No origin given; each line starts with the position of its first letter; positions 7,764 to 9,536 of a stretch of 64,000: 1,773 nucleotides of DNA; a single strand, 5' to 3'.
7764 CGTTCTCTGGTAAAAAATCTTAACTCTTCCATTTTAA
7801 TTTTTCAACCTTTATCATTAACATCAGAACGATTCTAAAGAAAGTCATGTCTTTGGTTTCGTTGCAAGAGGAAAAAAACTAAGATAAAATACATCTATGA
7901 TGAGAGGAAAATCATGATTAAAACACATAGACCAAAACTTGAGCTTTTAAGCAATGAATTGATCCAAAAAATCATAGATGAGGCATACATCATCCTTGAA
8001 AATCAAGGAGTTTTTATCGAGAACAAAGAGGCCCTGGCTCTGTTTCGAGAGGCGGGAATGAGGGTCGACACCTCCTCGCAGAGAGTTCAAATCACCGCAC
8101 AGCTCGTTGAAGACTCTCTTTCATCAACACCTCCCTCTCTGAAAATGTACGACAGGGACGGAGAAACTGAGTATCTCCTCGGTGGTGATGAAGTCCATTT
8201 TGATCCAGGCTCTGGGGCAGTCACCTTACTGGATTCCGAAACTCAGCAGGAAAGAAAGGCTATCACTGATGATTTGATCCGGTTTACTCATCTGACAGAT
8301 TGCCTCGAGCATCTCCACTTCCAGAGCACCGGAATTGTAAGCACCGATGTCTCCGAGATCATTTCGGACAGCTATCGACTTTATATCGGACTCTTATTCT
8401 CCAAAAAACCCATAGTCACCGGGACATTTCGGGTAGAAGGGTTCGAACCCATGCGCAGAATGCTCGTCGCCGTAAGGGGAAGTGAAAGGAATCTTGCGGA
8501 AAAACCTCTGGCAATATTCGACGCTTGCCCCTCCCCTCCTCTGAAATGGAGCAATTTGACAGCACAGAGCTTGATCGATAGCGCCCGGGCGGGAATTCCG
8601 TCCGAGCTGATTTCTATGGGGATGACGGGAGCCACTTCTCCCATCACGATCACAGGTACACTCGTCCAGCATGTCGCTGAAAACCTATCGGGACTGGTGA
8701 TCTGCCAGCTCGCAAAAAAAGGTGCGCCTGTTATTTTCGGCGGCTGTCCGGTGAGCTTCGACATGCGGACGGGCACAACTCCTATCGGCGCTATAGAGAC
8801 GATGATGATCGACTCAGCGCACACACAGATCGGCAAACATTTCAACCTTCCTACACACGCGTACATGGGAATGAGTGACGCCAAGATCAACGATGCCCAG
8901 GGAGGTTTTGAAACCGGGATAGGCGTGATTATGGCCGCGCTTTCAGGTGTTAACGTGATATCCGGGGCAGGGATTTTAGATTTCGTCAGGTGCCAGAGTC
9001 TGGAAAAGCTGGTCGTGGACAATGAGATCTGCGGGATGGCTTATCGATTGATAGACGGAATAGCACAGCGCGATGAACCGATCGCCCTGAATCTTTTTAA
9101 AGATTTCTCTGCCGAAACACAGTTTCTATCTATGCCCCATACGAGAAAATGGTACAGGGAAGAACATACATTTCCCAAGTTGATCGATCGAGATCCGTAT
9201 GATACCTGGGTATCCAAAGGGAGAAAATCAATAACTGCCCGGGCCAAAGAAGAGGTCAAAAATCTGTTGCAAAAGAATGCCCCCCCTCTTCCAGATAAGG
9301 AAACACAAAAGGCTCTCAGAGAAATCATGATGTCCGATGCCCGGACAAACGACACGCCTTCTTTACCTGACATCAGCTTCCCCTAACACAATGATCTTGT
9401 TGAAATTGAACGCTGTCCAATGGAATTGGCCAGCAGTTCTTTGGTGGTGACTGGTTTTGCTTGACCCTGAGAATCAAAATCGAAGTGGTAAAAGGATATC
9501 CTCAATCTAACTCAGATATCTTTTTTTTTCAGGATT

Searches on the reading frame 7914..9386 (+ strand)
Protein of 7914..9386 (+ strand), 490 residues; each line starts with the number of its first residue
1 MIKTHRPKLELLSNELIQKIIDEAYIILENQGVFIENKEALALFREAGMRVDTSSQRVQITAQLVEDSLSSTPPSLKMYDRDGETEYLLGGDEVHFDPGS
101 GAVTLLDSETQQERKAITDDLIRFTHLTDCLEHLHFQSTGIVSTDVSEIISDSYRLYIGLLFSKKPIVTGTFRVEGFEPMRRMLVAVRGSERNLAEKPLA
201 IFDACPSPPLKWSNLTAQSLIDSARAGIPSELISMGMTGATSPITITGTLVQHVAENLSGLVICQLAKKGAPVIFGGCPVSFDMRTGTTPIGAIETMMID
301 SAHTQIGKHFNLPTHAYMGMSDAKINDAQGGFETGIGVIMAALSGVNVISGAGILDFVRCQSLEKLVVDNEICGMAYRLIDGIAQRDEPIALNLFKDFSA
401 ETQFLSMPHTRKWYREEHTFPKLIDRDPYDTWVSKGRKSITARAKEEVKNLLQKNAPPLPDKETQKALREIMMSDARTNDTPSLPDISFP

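Call 95: search_protein_families(library=pfam, proteins=[window:7914-9386:+], max_evalue=0.001)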
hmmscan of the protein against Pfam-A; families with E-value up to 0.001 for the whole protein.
window:7914-9386:+ (490 aa): 1 family
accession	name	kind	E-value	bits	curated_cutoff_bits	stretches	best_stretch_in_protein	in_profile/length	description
PF06253.16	MTTB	-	4.7e-92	309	25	1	2-472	24-492/500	Trimethylamine methyltransferase (MTTB)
